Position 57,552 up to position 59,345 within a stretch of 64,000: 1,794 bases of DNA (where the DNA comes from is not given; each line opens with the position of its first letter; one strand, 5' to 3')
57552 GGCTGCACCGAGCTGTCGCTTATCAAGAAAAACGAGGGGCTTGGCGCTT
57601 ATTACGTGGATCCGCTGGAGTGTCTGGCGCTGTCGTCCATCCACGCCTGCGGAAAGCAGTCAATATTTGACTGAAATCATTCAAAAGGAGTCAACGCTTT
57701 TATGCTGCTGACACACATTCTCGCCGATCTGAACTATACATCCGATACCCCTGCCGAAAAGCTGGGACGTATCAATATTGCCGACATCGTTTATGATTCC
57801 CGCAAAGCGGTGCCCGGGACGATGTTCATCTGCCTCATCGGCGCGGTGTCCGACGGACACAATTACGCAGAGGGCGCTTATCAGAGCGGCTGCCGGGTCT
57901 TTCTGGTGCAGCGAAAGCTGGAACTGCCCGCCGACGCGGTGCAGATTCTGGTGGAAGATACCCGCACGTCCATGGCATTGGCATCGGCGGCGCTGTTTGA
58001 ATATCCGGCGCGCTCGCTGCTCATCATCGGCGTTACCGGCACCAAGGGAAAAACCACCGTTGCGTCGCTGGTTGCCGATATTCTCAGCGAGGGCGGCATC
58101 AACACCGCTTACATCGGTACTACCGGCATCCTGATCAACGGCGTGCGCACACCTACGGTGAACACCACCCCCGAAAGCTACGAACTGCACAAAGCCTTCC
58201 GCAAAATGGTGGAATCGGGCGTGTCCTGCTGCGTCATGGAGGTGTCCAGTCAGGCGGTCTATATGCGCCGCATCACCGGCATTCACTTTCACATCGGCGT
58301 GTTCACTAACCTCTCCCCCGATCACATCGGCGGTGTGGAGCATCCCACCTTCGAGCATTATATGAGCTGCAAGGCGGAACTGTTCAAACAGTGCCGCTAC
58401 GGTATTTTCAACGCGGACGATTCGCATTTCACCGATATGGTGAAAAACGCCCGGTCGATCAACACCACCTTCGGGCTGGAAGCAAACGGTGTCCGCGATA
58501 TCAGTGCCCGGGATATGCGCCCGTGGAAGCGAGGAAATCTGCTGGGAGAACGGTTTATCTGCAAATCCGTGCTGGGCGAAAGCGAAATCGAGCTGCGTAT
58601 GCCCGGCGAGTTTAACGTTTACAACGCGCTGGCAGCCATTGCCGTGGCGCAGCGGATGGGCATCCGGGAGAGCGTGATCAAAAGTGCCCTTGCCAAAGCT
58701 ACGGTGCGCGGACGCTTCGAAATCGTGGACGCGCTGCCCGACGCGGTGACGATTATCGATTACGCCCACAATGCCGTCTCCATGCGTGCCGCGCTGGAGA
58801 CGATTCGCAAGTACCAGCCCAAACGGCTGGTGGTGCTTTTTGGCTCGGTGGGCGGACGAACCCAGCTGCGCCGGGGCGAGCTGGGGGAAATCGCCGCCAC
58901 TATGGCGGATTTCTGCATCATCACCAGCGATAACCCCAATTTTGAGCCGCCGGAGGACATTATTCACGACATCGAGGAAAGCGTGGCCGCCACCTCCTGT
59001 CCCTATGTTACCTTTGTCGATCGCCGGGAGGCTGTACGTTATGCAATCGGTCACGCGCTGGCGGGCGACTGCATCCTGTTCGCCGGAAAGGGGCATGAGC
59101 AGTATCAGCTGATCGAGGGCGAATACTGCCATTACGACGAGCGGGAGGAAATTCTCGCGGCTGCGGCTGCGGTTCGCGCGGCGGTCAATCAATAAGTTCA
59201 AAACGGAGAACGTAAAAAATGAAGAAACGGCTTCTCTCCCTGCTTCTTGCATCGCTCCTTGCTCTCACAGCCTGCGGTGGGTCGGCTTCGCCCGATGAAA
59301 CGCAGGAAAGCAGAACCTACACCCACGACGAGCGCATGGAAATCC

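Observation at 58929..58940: MurE carries DNPN instead of the DAP-specific DNPR motif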

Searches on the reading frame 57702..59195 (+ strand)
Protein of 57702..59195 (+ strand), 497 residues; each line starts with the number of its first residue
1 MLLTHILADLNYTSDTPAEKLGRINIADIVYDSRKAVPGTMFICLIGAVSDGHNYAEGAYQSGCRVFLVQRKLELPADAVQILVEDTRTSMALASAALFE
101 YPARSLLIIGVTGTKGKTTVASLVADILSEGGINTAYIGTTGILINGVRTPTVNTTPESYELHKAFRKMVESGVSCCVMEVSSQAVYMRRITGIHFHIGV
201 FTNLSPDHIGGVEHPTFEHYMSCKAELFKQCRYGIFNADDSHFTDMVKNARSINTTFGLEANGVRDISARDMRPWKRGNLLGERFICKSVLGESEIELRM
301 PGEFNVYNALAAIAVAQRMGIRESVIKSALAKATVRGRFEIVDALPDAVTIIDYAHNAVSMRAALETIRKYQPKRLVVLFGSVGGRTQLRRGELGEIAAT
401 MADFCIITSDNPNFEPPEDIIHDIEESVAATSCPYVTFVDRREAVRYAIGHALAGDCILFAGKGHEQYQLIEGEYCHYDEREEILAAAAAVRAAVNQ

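Call 4: search_protein_families(library=ncbifam, proteins=[window:57702-59195:+])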
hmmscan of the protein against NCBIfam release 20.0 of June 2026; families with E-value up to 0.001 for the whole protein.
window:57702-59195:+ (497 aa): 31 families (the best 25 are shown)
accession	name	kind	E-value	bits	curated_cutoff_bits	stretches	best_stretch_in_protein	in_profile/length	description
NF001126.0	PRK00139.1-4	equivalog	5.6e-130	434.1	373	1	21-487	18-481/486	UDP-N-acetylmuramoyl-L-alanyl-D-glutamate--2,6-diaminopimelate ligase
NF001124.0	PRK00139.1-2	equivalog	1.6e-116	390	476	1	16-491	18-495/500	UDP-N-acetylmuramoyl-L-alanyl-D-glutamate--2,6-diaminopimelate ligase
TIGR01085.1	murE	subfamily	1.1e-114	384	257.3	1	25-486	3-469/472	UDP-N-acetylmuramyl-tripeptide synthetase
NF008896.0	PRK11929.1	equivalog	2.8e-109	366.4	1023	1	25-490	28-500/965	bifunctional UDP-N-acetylmuramoyl-L-alanyl-D-glutamate--2,6-diaminopimelate ligase MurE/UDP-N-acetylmuramoyl-tripeptide--D-alanyl-D-alanine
NF010628.0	PRK14022.1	equivalog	2e-106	356.6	536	1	20-484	29-476/483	UDP-N-acetylmuramoyl-L-alanyl-D-glutamate--L-lysine ligase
NF001130.0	PRK00139.2-4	equivalog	7.2e-89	298.8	715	2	18-252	23-259/516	UDP-N-acetylmuramoyl-L-alanyl-D-glutamate--2,6-diaminopimelate ligase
NF001123.0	PRK00139.1-1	equivalog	4.8e-87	292.7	586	1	20-484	14-485/493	UDP-N-acetylmuramoyl-L-alanyl-D-glutamate--2,6-diaminopimelate ligase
NF001129.0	PRK00139.2-3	equivalog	5.8e-79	265.9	762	1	2-484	17-510/517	UDP-N-acetylmuramoyl-L-alanyl-D-glutamate--2,6-diaminopimelate ligase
NF001127.0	PRK00139.2-1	equivalog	9.8e-67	225.8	997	2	26-251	31-258/520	UDP-N-acetylmuramoyl-L-alanyl-D-glutamate--2,6-diaminopimelate ligase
NF001131.0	PRK00139.2-5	equivalog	2.9e-65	220.9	1000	1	23-477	33-471/483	UDP-N-acetylmuramoyl-L-alanyl-D-glutamate--2,6-diaminopimelate ligase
TIGR01143.1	murF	subfamily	2.5e-42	145.3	288.6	2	32-132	2-100/418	UDP-N-acetylmuramoyl-tripeptide--D-alanyl-D-alanine ligase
TIGR02068.2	cya_phycin_syn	equivalog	2e-37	128.7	850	1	104-462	477-848/862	cyanophycin synthetase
NF010623.0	PRK14016.1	subfamily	4e-32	111.3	877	1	106-470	480-859/871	cyanophycin synthetase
TIGR01082.1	murC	equivalog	7.9e-30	104.3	335.1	1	189-465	161-440/449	UDP-N-acetylmuramate--L-alanine ligase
NF008041.0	PRK10773.1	equivalog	1.7e-29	102.9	551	1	23-379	21-359/453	UDP-N-acetylmuramoyl-tripeptide--D-alanyl-D-alanine ligase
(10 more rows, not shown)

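Call 5: search_solved_structures(query=window:57702-59195:+, show_alignments=5)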
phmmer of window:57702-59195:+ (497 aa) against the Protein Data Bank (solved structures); distinct sequences matched with E-value up to 0.001: 53.
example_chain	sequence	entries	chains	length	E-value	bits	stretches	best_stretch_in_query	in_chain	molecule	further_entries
4c12_A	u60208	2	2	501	5.1e-73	249.5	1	25-490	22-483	UDP-N-ACETYLMURAMOYL-L-ALANYL-D-GLUTAMATE--L-LYSINE LIGASE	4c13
8g6p_A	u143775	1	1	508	1.2e-68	235.1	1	22-490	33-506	UDP-N-acetylmuramoyl-L-alanyl-D-glutamate--2,6-diaminopimelate ligase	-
2wtz_A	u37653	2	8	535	1.3e-66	228.4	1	29-491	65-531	UDP-N-ACETYLMURAMOYL-L-ALANYL-D-GLUTAMATE--2,6-DIAMINOPIMELATE LIGASE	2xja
4bub_A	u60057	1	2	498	4.5e-65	223.3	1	26-482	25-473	UDP-N-ACETYLMURAMOYL-L-ALANYL-D-GLUTAMATE--LD-LYSINE LIGASE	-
8f5d_A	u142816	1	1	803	2.9e-63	217.4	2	26-484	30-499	Multifunctional fusion protein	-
8w9z_N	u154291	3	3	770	8.1e-63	215.9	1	24-487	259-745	UDP-N-acetylmuramoyl-L-alanyl-D-glutamate--2, 6-diaminopimelate ligase-like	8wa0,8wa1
7b6o_A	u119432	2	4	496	8.7e-59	202.6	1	27-484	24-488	UDP-N-acetylmuramoyl-L-alanyl-D-glutamate-2,6-diaminopimelate ligase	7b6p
1e8c_A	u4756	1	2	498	2.2e-58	201.3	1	27-485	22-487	UDP-N-ACETYLMURAMOYLALANYL-D-GLUTAMATE--2,6-DIAMINOPIMELATE LIGASE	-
7b53_A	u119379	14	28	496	2.6e-58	201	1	27-484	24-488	UDP-N-acetylmuramoyl-L-alanyl-D-glutamate--2,6-diaminopimelate ligase | UDP-N-acetylmuramoyl-L-alanyl-D-glutamate-2,6-diaminopimelate ligase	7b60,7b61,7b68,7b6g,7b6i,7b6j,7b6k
7d27_A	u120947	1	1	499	9.3e-55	189.3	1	31-490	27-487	UDP-N-acetylmuramoyl-L-alanyl-D-glutamate--2,6-diaminopimelate ligase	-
8xzv_J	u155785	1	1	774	9.2e-49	169.6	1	24-487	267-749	MurE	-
8r5o_Q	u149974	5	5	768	2.7e-48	168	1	24-487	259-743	PAP11 | PAP11, MurE-like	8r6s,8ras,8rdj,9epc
8qma_O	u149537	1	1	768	5.2e-47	163.8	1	24-487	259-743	PAP11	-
4cvk_A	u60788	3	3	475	8.4e-26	93.9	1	29-399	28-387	UDP-N-acetylmuramoyl-tripeptide--D-alanyl-D-alanine ligase | UDP-N-ACETYLMURAMOYL-TRIPEPTIDE--D-ALANYL-D- ALANINE LIGASE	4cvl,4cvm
1gg4_A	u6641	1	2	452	6.5e-23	84.3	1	24-399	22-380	UDP-N-ACETYLMURAMOYLALANYL-D-GLUTAMYL-2,6-DIAMINOPIMELATE-D-ALANYL-D-ALANYL LIGASE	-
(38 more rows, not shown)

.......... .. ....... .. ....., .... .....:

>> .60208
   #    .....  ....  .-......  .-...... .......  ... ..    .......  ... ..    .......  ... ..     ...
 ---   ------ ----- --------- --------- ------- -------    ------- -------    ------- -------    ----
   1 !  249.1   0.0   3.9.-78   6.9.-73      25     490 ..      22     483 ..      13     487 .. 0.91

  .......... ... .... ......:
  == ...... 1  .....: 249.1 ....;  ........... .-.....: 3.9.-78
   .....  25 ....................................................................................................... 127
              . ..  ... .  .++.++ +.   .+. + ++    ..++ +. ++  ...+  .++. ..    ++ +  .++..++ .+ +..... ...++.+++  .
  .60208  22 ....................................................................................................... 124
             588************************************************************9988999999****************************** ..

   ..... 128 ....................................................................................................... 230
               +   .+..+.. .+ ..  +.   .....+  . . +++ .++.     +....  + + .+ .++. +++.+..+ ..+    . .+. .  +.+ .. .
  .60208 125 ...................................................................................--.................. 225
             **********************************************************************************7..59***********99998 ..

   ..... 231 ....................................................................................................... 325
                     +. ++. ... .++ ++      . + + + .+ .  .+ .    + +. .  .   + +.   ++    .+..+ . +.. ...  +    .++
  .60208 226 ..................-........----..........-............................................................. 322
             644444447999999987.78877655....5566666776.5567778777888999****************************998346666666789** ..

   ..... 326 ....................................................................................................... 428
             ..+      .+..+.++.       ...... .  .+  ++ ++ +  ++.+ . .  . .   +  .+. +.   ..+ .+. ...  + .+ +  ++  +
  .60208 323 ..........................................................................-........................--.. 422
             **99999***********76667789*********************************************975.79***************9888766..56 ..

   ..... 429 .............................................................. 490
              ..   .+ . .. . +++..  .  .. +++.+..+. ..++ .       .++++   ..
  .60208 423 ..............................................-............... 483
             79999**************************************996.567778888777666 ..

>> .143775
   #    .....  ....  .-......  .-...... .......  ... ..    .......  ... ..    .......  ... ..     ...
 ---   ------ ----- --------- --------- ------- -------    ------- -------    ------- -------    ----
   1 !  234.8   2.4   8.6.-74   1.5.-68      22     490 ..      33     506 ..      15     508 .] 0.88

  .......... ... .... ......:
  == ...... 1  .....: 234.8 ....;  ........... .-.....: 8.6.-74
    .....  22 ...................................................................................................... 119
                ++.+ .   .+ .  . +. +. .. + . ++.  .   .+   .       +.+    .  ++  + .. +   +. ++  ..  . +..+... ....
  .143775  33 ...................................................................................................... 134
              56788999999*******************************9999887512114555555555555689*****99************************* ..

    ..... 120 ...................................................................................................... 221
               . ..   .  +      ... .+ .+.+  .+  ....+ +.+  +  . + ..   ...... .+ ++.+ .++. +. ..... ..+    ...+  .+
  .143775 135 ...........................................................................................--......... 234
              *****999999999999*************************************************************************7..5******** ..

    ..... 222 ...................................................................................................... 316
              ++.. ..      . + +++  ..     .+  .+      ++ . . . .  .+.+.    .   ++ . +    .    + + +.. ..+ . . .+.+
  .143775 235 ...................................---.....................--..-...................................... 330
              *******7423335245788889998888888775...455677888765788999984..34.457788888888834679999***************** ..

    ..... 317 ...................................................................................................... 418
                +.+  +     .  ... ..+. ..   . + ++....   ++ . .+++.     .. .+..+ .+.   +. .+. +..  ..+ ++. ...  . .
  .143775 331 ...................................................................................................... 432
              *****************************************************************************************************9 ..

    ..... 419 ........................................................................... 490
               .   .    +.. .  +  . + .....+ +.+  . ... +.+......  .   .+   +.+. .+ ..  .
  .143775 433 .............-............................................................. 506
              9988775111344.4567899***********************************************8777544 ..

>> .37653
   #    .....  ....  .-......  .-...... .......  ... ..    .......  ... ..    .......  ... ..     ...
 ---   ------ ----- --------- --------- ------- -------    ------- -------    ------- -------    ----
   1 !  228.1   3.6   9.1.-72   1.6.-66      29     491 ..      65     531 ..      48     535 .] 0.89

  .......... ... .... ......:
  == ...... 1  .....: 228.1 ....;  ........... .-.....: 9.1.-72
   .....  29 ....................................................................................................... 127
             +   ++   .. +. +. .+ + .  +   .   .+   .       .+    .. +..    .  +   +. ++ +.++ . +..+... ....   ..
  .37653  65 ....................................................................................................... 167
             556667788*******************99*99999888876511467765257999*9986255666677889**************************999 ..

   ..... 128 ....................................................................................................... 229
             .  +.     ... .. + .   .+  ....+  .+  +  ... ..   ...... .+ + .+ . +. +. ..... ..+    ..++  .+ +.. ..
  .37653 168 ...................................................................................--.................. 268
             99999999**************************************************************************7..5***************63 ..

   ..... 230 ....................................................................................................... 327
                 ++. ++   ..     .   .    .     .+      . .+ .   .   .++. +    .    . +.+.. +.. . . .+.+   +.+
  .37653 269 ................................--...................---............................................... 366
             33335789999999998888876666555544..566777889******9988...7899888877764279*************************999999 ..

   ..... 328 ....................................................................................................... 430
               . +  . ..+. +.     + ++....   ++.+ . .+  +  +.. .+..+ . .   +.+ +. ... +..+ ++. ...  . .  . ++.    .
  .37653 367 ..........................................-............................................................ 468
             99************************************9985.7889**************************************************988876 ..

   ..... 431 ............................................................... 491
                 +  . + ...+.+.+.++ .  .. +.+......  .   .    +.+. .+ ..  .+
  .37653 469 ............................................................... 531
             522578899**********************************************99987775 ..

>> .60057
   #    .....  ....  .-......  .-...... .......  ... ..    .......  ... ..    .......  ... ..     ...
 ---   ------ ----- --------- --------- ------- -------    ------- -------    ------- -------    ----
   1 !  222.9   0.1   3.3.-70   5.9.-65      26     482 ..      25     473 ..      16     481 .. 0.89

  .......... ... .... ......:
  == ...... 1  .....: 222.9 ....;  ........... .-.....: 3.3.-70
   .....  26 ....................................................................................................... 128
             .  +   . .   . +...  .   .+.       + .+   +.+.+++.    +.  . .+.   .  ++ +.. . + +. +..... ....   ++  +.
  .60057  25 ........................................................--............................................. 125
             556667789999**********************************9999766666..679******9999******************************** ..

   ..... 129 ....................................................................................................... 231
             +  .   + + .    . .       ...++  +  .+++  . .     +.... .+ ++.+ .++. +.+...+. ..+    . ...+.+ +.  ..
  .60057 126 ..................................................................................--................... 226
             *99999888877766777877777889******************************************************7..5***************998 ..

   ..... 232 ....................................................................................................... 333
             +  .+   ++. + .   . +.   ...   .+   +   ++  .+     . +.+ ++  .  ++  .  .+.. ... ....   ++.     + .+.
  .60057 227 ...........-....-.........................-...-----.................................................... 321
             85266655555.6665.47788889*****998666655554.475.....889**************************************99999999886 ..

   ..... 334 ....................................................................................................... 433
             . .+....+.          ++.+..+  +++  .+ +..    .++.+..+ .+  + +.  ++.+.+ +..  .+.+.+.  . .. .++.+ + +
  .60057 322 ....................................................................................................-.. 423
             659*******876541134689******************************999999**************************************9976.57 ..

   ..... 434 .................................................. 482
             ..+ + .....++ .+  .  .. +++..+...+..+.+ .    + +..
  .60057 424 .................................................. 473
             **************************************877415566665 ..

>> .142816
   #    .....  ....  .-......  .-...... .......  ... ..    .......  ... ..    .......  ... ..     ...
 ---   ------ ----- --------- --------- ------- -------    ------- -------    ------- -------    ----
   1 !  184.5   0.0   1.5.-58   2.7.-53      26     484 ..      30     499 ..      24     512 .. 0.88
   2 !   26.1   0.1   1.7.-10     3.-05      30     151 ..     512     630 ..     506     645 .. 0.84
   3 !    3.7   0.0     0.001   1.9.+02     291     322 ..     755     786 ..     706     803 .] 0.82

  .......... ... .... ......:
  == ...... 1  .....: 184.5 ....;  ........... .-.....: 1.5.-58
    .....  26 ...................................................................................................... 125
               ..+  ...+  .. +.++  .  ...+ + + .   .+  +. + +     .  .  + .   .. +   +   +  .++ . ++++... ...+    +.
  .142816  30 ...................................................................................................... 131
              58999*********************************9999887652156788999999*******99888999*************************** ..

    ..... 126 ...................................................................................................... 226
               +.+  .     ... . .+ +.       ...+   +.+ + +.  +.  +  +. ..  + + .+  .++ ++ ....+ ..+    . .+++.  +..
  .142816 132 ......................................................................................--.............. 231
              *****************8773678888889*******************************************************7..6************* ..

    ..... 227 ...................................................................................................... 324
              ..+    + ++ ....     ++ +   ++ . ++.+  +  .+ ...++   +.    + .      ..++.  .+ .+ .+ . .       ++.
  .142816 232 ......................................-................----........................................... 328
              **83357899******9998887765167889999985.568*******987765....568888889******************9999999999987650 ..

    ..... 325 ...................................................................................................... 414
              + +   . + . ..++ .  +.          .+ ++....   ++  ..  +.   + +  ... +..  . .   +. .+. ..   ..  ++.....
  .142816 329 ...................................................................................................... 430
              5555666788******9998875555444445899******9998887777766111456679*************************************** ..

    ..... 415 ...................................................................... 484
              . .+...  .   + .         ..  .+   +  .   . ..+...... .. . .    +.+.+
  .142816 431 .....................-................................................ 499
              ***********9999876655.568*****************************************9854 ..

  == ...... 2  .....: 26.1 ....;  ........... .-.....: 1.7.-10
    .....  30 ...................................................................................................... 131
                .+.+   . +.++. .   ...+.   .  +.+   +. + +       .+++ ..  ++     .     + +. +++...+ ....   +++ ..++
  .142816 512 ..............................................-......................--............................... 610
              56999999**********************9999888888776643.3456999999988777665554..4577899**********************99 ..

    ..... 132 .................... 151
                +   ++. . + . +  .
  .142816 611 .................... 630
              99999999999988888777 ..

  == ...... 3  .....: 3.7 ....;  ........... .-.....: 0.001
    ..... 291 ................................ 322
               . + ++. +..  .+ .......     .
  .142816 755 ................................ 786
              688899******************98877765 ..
